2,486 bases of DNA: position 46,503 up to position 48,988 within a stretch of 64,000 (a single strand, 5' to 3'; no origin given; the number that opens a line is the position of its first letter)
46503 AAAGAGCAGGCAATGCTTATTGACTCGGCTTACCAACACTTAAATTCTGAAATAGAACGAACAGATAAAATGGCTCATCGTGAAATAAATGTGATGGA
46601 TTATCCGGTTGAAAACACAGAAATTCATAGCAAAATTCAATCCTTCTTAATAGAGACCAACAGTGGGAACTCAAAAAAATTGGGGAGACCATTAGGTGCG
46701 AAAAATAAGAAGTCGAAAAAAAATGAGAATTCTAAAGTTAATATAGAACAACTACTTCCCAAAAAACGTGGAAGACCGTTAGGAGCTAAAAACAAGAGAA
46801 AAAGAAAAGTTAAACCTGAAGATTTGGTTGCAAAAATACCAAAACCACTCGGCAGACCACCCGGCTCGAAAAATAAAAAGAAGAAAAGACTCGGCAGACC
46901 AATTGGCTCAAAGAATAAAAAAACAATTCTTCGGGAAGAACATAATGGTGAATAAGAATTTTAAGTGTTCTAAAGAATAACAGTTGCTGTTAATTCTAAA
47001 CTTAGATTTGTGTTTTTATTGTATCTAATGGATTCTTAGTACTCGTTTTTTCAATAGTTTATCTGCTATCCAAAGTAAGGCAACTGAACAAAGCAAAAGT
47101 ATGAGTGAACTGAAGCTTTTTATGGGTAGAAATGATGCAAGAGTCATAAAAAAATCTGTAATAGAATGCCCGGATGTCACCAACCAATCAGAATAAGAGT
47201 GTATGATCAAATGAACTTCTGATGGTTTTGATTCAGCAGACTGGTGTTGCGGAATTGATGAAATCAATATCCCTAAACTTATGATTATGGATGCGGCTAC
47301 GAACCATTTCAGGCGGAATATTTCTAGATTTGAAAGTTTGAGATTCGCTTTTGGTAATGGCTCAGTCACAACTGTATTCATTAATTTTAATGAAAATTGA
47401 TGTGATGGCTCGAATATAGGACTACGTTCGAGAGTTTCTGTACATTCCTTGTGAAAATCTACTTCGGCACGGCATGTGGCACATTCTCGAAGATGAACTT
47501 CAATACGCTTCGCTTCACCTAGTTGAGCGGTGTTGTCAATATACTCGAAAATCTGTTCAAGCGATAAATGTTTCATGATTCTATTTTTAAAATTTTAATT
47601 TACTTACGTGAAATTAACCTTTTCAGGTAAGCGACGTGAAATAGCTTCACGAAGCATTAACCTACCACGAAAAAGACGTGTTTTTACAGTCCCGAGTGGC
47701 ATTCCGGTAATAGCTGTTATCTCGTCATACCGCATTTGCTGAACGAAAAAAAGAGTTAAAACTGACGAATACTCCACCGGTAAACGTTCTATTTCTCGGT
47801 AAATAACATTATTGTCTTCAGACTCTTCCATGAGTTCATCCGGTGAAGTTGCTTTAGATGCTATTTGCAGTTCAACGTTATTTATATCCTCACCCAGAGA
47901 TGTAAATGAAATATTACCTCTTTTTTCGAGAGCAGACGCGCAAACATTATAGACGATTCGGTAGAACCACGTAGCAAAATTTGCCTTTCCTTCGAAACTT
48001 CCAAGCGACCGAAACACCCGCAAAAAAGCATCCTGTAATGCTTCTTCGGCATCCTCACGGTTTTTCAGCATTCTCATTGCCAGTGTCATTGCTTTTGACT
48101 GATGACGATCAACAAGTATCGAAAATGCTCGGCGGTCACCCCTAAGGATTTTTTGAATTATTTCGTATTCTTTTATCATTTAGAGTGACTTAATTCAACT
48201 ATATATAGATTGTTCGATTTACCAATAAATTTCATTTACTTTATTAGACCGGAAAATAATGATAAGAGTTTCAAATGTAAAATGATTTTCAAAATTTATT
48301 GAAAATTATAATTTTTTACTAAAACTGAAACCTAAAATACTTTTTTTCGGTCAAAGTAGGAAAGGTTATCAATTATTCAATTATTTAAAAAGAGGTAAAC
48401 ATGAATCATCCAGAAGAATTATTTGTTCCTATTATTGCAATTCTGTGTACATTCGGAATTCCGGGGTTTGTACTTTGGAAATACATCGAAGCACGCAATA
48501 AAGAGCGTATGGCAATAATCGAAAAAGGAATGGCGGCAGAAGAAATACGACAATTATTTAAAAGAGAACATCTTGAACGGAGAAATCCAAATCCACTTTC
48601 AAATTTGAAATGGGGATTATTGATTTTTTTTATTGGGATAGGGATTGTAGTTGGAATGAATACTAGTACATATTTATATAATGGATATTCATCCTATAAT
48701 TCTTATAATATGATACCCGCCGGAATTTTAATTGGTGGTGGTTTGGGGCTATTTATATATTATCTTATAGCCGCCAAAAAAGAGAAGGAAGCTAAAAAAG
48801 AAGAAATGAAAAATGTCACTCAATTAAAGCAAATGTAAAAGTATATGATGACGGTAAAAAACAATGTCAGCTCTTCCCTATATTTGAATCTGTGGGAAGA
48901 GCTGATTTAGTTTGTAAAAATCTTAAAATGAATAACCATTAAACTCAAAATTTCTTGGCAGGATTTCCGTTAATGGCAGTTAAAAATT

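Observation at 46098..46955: Bacterial AT-hook repeat protein next to an extremely AT-rich 288-bp spacer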

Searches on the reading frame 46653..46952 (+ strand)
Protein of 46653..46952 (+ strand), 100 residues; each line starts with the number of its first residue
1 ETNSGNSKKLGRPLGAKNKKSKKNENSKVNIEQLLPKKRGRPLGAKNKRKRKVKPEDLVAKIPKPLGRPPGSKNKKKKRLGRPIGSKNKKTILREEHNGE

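Call 41: search_protein_families(library=pfam, proteins=[window:46668-46952:+], max_evalue=10)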
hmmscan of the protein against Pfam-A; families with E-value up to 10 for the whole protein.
window:46668-46952:+ (95 aa): 0 families

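Call 53: find_homologous_proteins(query=window:46653-46952:+, max_evalue=10)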
Query window:46653-46952:+ (100 aa): 45 proteins with E <= 10 among 1155 candidates.
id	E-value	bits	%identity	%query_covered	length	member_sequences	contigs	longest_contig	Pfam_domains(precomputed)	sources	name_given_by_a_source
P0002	3.8e-15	74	63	63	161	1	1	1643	-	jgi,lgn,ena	-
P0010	8.9e-7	48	43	86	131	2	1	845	-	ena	-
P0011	1.2e-5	44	44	90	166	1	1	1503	-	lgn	-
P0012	6.2e-3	35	43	86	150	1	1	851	-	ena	-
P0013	1.5e-2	34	44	66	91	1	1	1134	-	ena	-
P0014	3.1e-2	33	33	88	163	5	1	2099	-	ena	-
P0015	4.7e-2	32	41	71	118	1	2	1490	-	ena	-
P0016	5.0e-2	32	39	72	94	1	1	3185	-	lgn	-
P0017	6.1e-2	32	48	40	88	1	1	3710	-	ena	-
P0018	7.0e-2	32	55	38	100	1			-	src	-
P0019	9.8e-2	31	41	50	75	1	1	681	-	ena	-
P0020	1.0e-1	31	75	28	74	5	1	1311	-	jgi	-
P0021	2.1e-1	30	46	47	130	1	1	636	-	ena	-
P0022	3.5e-1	30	49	59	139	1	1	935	-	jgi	jgi:hypothetical protein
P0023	4.1e-1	29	38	41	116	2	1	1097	-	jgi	jgi:hypothetical protein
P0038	2.3e+0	27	44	76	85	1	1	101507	-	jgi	-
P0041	3.7e+0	26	54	56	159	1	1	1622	-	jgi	jgi:septal ring factor EnvC (AmiA/AmiB activator)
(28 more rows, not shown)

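Call 56: find_encoding_contigs(protein=P0038, flank=6000, max_places=2)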
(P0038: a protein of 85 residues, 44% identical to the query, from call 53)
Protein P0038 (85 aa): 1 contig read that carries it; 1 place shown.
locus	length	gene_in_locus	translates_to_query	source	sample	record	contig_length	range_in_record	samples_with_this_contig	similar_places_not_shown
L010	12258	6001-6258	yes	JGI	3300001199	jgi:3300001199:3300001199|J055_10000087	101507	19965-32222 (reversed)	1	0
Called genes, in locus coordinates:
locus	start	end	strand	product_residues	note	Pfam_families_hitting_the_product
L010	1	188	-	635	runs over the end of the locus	PF13476:AAA_23, PF02463:SMC_N (weak), PF13304:AAA_21 (faint)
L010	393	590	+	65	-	-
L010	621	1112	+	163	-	PF11149:DUF2924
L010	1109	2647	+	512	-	PF00239:Resolvase, PF07508:Recombinase, PF13408:Zn_ribbon_recom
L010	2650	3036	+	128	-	-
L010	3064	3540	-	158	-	PF14464:Prok-JAB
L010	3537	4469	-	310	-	PF00899:ThiF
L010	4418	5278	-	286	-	PF14461:Prok-E2_B (weak)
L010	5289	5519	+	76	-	-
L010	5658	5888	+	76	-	-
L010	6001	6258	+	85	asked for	-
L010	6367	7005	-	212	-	PF01936:NYN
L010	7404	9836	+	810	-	PF13304:AAA_21, PF13476:AAA_23 (weak), PF13175:AAA_15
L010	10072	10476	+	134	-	-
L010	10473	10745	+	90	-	-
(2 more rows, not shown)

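Call 57: find_encoding_contigs(protein=P0041, flank=3000, max_places=2)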
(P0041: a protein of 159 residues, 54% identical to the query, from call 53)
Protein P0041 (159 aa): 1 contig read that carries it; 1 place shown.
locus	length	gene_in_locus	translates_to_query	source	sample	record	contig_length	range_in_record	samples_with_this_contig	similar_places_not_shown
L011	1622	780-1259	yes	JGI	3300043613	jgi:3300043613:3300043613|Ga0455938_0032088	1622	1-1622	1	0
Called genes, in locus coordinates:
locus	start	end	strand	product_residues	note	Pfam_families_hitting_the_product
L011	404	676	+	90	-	-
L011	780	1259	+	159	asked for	-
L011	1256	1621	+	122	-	?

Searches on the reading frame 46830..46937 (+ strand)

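Call 41: search_protein_families(library=pfam, proteins=[window:46830-46937:+], max_evalue=10)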
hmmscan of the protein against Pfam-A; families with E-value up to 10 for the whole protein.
seq(36 aa): 2 families
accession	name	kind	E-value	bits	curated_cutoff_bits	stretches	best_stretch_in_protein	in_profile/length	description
PF18932.5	DUF5681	-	0.25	12.4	27.5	1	5-30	12-37/77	Family of unknown function (DUF5681)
PF02178.24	AT_hook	-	2.9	8.5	17.4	1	4-16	1-13/13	AT hook motif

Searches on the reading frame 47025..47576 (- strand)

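Call 5: search_protein_families(library=pfam, proteins=[window:47025-47576:-], max_evalue=1)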
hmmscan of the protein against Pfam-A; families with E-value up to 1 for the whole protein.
window:47025-47576:- (183 aa): 1 family
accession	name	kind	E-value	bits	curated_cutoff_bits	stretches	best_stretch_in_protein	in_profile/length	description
PF13490.11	zf-HC2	-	7.2e-06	26.4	22.2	1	7-36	6-35/35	Putative zinc-finger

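Call 6: search_protein_families(library=ncbifam, proteins=[window:47025-47576:-], max_evalue=1)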
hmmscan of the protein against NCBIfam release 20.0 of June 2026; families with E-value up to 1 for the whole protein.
window:47025-47576:- (183 aa): 4 families
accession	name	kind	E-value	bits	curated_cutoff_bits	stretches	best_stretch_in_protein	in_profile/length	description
NF052375.1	antisigma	equivalog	1.8e-07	31.4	100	1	20-122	13-118/217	anti-sigma factor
TIGR03988.1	antisig_RsrA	equivalog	6.7e-06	26.1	62.5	1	6-51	6-51/77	mycothiol system anti-sigma-R factor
NF041468.1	anti_sig_RseA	equivalog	0.00011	22.3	165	1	2-59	37-95/135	anti-sigma E factor RseA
NF052368.1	antisigmaE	subfamily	0.053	13.4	50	1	11-37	13-39/48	anti-sigma factor family protein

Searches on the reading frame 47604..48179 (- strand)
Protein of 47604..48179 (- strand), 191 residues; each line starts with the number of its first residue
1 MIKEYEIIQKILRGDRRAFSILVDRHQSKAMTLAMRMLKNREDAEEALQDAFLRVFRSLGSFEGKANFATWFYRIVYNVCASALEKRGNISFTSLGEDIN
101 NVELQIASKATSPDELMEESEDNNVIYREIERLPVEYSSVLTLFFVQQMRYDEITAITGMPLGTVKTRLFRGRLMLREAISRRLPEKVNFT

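Call 5: search_protein_families(library=pfam, proteins=[window:47604-48179:-], max_evalue=1)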
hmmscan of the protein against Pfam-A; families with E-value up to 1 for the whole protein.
window:47604-48179:- (191 aa): 6 families
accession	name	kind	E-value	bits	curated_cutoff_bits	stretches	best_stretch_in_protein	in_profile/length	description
PF04542.20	Sigma70_r2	-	8e-16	58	24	1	22-88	1-69/71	Sigma-70 region 2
PF08281.18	Sigma70_r4_2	-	1.1e-12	47.8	25.7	1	126-176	4-54/54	Sigma-70, region 4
PF04545.22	Sigma70_r4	-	3.5e-05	23.7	24.1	1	131-178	3-50/50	Sigma-70, region 4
PF07638.17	Sigma70_ECF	-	0.0013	19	21.1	1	6-169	6-172/185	ECF sigma factor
PF22007.2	DUF6930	-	0.019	15.6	27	1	19-60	39-78/123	Domain of unknown function (DUF6930)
PF20277.3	CTD11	-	0.19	12.7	27.7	1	72-148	62-134/138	C-terminal domain 11 of the ABC-three component (ABC-3C) systems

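Call 6: search_protein_families(library=ncbifam, proteins=[window:47604-48179:-], max_evalue=1)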
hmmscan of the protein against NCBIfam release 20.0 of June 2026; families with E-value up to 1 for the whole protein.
window:47604-48179:- (191 aa): 88 families (the best 25 are shown)
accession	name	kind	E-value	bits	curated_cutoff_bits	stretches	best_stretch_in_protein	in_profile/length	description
NF007223.0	PRK09641.1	equivalog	8.9e-43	146.3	209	1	6-181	7-185/187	RNA polymerase sigma factor SigW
NF008888.0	PRK11922.1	equivalog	6.1e-37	127.5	204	1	3-186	16-202/231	RNA polymerase sigma factor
TIGR02948.1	SigW_bacill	equivalog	1e-35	123.5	243.1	1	7-180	8-184/187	RNA polymerase sigma factor SigW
NF007225.0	PRK09643.1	equivalog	6.4e-33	114.2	190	1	5-181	15-183/204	RNA polymerase sigma factor SigM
TIGR02939.1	RpoE_Sigma70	equivalog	2.5e-31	109.2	236.15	1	5-184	8-186/190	RNA polymerase sigma factor RpoE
NF007229.0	PRK09647.1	equivalog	2.7e-31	108.6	265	1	21-186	48-208/220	RNA polymerase sigma factor SigE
NF009171.0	PRK12518.1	equivalog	3.7e-31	108.4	208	1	3-180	13-184/191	RNA polymerase sigma factor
NF009166.1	PRK12513.1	equivalog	1.2e-30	106.6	206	1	9-181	14-187/193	RNA polymerase sigma factor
NF004113.0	PRK05602.1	equivalog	1.6e-29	103.1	208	1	6-185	34-206/211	RNA polymerase sigma factor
TIGR02937.1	sigma70-ECF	superfamily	6.4e-28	97.5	42.9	1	18-179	2-164/165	sigma-70 family RNA polymerase sigma factor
NF009168.0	PRK12515.1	subfamily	1.7e-26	92.9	236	1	6-180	11-179/189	RNA polymerase sigma factor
NF058625.1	sigma_PG0214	equivalog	6.5e-26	91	130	1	17-182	4-163/170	GFO_1088 family ECF-type sigma factor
TIGR02954.1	Sig70_famx3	hypoth_equivalog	1e-24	87.2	188.5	1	3-181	2-168/170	RNA polymerase sigma-70 factor, TIGR02954 family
NF006930.0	PRK09415.1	subfamily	1.9e-24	86.5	198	1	20-181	19-176/179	RNA polymerase factor sigma C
NF009185.0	PRK12533.1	equivalog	5.1e-24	85.2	248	1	16-182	28-195/231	RNA polymerase sigma factor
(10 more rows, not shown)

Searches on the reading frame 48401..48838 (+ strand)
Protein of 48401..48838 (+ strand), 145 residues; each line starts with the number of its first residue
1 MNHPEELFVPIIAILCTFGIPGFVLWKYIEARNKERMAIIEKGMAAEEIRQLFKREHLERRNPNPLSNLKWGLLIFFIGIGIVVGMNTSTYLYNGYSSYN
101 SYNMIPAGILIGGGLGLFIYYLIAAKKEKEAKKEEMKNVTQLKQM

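Call 5: search_protein_families(library=pfam, proteins=[window:48401-48838:+], max_evalue=1)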
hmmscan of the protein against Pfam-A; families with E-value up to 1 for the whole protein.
window:48401-48838:+ (145 aa): 4 families
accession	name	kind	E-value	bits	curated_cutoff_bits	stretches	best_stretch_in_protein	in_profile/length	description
PF19762.4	DUF6249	-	4.6e-17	62.3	33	1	11-124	1-103/104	Domain of unknown function (DUF6249)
PF07690.21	MFS_1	-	0.00057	19.3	33.4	1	71-137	123-187/347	Major Facilitator Superfamily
PF12732.12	YtxH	-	0.017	16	37.5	1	107-143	2-38/71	YtxH-like protein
PF20538.3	DUF6753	-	0.023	14.6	27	1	59-101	106-148/217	Family of unknown function (DUF6753)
